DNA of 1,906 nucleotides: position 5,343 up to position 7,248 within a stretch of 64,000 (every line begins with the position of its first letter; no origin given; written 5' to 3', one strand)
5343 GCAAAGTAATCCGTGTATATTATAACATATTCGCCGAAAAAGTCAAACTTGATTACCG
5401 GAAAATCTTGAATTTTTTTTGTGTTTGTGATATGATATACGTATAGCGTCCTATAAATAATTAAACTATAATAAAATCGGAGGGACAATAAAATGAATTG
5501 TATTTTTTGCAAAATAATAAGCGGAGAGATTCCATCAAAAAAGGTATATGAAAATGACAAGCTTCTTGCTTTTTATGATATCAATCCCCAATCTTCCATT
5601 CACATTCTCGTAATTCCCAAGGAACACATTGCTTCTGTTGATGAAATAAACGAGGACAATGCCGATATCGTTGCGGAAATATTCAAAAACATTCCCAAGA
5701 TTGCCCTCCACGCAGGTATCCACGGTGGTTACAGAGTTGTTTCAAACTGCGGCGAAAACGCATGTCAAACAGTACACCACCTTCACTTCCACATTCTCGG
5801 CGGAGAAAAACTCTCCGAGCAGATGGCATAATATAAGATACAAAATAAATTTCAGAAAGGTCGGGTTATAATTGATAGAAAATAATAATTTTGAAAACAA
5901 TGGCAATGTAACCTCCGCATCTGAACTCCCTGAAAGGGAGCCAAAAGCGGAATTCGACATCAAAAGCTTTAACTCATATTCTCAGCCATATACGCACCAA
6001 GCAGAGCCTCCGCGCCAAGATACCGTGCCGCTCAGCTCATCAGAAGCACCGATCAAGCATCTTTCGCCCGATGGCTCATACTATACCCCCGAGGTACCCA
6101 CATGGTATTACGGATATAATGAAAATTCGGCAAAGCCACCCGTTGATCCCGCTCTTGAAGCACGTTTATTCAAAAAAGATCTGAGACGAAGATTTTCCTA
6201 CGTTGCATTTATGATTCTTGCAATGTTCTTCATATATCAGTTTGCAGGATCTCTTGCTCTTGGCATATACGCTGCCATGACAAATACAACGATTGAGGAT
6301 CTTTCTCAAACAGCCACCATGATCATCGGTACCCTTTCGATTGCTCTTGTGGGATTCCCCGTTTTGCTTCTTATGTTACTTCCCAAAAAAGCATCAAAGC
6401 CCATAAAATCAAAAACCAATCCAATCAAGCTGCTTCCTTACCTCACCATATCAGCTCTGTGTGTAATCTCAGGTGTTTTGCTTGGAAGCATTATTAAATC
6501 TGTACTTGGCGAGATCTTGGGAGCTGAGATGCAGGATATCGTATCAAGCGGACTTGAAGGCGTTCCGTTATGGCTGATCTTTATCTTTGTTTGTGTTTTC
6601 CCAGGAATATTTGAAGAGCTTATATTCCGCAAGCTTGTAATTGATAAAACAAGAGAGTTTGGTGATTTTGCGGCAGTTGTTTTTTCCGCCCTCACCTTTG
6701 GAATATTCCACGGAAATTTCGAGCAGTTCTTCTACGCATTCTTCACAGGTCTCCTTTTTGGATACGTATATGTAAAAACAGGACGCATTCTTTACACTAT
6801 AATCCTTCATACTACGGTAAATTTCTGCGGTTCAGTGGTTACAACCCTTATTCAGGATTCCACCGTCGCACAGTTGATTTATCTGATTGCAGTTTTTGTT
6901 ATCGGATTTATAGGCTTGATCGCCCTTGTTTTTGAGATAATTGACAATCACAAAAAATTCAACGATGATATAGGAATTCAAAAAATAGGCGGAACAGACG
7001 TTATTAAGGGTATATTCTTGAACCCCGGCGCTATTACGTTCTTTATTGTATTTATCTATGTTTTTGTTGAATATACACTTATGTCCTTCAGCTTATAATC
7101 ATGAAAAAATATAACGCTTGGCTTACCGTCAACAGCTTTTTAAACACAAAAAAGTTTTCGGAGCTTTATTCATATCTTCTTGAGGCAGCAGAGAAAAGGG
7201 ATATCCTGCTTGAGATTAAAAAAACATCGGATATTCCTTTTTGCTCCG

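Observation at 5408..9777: Translationally coupled array: (HIT)-CPBP protease-two RimK-like ATP-grasp ligases-HD hydrolase-DUF2752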

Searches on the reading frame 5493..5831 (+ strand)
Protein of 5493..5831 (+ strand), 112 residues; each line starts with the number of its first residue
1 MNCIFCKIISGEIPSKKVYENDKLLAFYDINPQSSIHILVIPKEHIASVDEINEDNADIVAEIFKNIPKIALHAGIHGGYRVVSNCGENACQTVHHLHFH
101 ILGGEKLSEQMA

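Call 3: search_protein_families(library=pfam, proteins=[window:5493-5831:+], max_evalue=0.01)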
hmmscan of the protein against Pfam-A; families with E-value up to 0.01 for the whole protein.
window:5493-5831:+ (112 aa): 2 families
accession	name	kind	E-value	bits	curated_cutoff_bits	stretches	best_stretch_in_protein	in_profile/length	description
PF11969.13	DcpS_C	-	3.2e-27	95.7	24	1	2-104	1-102/114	Scavenger mRNA decapping enzyme C-term binding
PF01230.28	HIT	-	1.8e-26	93.1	21.5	1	11-106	2-97/98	HIT domain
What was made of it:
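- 5493..5831 (+): HIT/HinT-like protein (112 aa), first gene of the probable transcript; a lineage-specific neighbour. PF01230 at 93 bits (call 3).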

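Call 4: search_protein_families(library=ncbifam, proteins=[window:5493-5831:+], max_evalue=0.01)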
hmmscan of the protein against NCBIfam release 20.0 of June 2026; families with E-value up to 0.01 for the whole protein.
window:5493-5831:+ (112 aa): 3 families
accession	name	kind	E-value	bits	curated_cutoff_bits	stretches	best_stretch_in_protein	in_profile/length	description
NF007965.0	PRK10687.1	equivalog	6.7e-24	84.3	206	1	3-109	5-112/119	purine nucleoside phosphoramidase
NF045834.1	M_plasma_HinT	exception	3.1e-22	79.4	130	1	4-102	1-99/102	histidine triad protein HinT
NF052622.1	ATPAdlTfActino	equivalog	0.0015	18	290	1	23-102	60-140/176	ATP adenylyltransferase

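Call 28: search_protein_families(library=padloc, proteins=[window:5493-5831:+], max_evalue=0.01)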
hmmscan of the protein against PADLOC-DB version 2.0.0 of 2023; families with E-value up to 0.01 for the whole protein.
window:5493-5831:+ (112 aa): 1 family
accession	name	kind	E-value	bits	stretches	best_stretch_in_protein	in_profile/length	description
PDLC00441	ThsC2|ThsC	-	1.5e-13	48.9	1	2-103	13-114/148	HIT family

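Call 29: search_protein_families(library=phrogs, proteins=[window:5493-5831:+], max_evalue=0.001)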
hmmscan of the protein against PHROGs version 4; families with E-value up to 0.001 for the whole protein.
window:5493-5831:+ (112 aa): 3 families
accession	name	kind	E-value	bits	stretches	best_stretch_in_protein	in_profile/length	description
phrog_19494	-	unknown function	1.1e-29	104.1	1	4-107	4-107/120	-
phrog_3962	-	unknown function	2.1e-08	35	1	2-102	4-102/145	-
phrog_23000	-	unknown function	0.0003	22.1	1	19-100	36-120/214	-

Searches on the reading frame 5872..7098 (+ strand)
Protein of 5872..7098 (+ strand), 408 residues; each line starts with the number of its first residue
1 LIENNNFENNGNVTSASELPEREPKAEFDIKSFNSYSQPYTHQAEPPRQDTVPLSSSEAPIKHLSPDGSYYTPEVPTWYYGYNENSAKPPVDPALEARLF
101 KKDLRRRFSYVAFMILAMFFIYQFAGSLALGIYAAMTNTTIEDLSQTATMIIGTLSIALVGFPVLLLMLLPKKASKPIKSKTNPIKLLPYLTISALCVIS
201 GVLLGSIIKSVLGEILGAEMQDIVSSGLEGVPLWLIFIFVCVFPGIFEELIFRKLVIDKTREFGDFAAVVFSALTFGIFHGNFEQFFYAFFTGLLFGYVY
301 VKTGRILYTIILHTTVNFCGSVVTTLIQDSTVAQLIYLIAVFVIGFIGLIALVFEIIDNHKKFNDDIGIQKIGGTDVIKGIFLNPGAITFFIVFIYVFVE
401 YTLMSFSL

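Call 3: search_protein_families(library=pfam, proteins=[window:5872-7098:+], max_evalue=0.01)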
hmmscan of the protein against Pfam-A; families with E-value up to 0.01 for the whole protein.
window:5872-7098:+ (408 aa): 2 families
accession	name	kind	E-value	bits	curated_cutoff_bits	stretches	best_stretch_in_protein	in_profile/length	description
PF02517.21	Rce1-like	-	9.9e-21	74.3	22.4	1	233-318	4-92/93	Type II CAAX prenyl endopeptidase Rce1-like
PF18920.5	DUF5671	-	6.3e-05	23.3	28.4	1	108-219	3-113/132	Domain of unknown function (DUF5671)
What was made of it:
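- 5872..7098 (+): CPBP/Rce1-like glutamic intramembrane protease (408 aa) with a variable low-complexity N-terminal region; a lineage-specific upstream neighbour. PF02517 at 74.3 bits (call 3).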

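Call 4: search_protein_families(library=ncbifam, proteins=[window:5872-7098:+], max_evalue=0.01)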
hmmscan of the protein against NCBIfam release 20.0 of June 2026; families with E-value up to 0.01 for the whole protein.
window:5872-7098:+ (408 aa): 6 families
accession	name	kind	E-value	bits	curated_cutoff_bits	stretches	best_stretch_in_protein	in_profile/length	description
NF041647.1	ABC_perm_CPBP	equivalog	1.9e-22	79.8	435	1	123-322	429-632/636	ABC transporter permease subunit/CPBP intramembrane protease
NF046050.1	CPBP_fam_MroQ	equivalog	4.7e-10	39.3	270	1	110-333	5-233/243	intramembrane glutamic endopeptidase MroQ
NF033192.3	CPBP_JDVT_MrtJ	equivalog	2.1e-05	25.1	75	1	237-319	2-94/98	JDVT-CTERM system glutamic-type intramembrane protease MrtJ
NF040914.1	Mrt_core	domain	0.00033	20.7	100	1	267-323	45-104/108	myxosortase family intramembrane protease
NF040589.1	CPBP_Synerg_MrtS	equivalog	0.0033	17.7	130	1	245-317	84-160/170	Synerg-CTERM system glutamic-type intramembrane protease MrtS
TIGR03008.1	pepcterm_CAAX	equivalog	0.0074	16.2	81.05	0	266-318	158-207/222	CAAX prenyl protease-related protein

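Call 28: search_protein_families(library=padloc, proteins=[window:5872-7098:+], max_evalue=0.01)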
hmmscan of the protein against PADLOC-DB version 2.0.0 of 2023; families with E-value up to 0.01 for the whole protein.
window:5872-7098:+ (408 aa): 0 families

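Call 29: search_protein_families(library=phrogs, proteins=[window:5872-7098:+], max_evalue=0.001)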
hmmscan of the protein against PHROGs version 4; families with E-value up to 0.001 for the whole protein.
window:5872-7098:+ (408 aa): 1 family
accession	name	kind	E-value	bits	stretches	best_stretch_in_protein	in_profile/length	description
phrog_28058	-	unknown function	2.3e-08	35.1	1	116-333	9-239/258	-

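Call 86: list_cluster_members(proteins=[P0492, P0361, P0363, P0368, P0423, L004:6719-7933:+, L088:5648-6985:+, window:5872-7098:+, window:9424-9777:+])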
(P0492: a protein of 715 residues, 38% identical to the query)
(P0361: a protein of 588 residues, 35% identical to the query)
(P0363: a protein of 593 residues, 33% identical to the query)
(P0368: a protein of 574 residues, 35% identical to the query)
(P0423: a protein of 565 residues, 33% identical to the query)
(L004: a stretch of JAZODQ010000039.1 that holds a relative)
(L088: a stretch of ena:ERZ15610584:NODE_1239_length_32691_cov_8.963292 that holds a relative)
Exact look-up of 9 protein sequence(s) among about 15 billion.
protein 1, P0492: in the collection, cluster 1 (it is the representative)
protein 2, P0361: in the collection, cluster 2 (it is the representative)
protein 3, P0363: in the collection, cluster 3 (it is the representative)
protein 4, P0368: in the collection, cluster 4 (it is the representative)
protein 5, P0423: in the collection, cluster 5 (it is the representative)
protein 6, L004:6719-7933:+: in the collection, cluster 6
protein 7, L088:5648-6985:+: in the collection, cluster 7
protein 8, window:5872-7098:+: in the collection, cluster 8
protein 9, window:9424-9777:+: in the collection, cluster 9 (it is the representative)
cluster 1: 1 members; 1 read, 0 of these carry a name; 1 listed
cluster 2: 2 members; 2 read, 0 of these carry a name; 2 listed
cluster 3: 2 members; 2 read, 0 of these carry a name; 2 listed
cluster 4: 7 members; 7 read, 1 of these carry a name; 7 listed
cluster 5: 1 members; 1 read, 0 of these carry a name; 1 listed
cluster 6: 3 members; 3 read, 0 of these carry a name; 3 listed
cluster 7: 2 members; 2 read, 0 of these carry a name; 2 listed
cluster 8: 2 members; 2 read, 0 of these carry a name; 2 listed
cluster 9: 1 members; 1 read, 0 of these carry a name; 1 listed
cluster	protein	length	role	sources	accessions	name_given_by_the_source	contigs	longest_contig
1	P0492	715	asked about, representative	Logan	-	-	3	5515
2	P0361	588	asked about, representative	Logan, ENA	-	-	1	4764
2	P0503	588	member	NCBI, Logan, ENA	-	-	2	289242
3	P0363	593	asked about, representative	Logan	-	-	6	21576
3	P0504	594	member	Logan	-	-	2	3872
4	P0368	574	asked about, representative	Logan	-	-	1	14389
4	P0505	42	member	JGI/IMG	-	hypothetical protein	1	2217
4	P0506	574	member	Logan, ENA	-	-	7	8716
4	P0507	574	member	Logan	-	-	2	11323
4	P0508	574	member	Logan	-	-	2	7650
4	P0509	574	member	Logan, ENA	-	-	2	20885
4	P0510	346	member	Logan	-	-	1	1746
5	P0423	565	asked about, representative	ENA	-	-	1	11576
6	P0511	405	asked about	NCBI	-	-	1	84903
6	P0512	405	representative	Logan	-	-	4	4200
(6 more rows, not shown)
